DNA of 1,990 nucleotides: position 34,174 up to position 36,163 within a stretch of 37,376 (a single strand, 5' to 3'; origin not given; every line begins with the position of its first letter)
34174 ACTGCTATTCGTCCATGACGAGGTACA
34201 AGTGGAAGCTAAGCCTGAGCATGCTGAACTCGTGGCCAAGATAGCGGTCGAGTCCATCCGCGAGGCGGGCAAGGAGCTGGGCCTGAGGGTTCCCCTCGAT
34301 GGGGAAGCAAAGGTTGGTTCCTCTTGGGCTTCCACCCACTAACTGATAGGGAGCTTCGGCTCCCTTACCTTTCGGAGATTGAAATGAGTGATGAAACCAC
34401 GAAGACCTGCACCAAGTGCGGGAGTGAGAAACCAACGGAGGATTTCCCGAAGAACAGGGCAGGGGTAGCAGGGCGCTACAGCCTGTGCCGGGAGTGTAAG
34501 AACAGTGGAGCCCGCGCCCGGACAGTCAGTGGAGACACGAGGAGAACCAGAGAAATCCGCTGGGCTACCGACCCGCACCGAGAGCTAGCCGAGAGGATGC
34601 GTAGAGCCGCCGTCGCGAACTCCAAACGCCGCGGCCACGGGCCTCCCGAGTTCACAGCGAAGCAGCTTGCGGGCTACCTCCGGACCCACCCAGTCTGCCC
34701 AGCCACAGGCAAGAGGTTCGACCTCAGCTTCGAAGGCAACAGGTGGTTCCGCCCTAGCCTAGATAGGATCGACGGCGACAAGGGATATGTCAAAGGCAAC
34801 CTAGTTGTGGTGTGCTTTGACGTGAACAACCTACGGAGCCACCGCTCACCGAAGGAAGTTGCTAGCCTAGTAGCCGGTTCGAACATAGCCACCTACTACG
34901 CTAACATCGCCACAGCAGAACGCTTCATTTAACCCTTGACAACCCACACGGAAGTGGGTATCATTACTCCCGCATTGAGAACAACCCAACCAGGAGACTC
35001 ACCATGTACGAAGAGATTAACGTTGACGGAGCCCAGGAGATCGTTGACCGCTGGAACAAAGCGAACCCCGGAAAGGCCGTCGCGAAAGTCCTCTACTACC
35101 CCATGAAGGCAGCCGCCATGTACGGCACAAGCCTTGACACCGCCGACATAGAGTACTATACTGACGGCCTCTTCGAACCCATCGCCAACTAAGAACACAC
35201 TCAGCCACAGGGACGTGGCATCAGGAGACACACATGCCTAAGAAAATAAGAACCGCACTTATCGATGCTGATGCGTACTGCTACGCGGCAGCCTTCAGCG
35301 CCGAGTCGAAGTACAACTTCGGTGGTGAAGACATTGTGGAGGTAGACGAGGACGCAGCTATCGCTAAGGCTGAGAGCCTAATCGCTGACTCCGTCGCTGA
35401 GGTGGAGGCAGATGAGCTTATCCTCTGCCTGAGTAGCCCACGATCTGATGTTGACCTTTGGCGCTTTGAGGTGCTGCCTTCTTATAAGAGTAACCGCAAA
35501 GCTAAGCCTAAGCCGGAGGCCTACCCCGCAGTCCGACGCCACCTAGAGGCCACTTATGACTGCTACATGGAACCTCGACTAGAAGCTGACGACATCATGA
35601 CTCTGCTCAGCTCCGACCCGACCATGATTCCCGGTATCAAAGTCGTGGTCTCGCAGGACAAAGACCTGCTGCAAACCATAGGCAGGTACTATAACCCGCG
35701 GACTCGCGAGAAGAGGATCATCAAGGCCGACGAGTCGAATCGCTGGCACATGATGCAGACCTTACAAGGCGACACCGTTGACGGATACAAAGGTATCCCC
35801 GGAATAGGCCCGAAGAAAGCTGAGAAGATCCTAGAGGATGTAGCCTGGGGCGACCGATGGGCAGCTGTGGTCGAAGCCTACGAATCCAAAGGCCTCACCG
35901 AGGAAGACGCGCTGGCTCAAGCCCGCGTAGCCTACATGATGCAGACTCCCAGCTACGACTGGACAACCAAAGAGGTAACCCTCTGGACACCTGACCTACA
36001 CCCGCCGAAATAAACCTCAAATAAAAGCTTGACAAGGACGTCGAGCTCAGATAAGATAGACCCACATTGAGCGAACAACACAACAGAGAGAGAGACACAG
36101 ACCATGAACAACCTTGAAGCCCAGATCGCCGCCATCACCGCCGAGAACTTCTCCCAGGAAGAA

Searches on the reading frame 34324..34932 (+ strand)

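Call 31: search_protein_families(library=pfam, max_evalue=0.1, proteins=[window:34324-34932:+])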
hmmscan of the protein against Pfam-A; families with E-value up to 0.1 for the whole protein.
window:34324-34932:+ (202 aa): 2 families
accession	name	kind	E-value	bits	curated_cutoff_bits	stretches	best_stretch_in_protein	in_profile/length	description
PF02150.21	Zn_ribbon_RPB9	-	0.048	14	25.2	0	23-41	16-36/36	RNA polymerases M/15 Kd subunit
PF07282.18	Cas12f1-like_TNB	-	0.072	13.7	26.3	0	20-61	23-49/60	Cas12f1-like, TNB domain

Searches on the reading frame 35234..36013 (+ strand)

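Call 31: search_protein_families(library=pfam, max_evalue=0.1, proteins=[window:35234-36013:+])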
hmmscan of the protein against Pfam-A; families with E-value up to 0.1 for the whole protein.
window:35234-36013:+ (259 aa): 4 families
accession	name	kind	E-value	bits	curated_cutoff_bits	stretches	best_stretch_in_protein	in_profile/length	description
PF02739.22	5_3_exonuc_N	-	6.7e-11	42.6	34.3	1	8-151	3-140/164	5'-3' exonuclease, N-terminal resolvase-like domain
PF01367.25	5_3_exonuc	-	1.8e-07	32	40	1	171-214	6-49/97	5'-3' exonuclease, C-terminal SAM fold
PF00633.29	HHH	-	0.00085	19.5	24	1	187-201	15-29/30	Helix-hairpin-helix motif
PF14520.12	HHH_5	-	0.0092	16.9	27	1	187-202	6-21/57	Helix-hairpin-helix domain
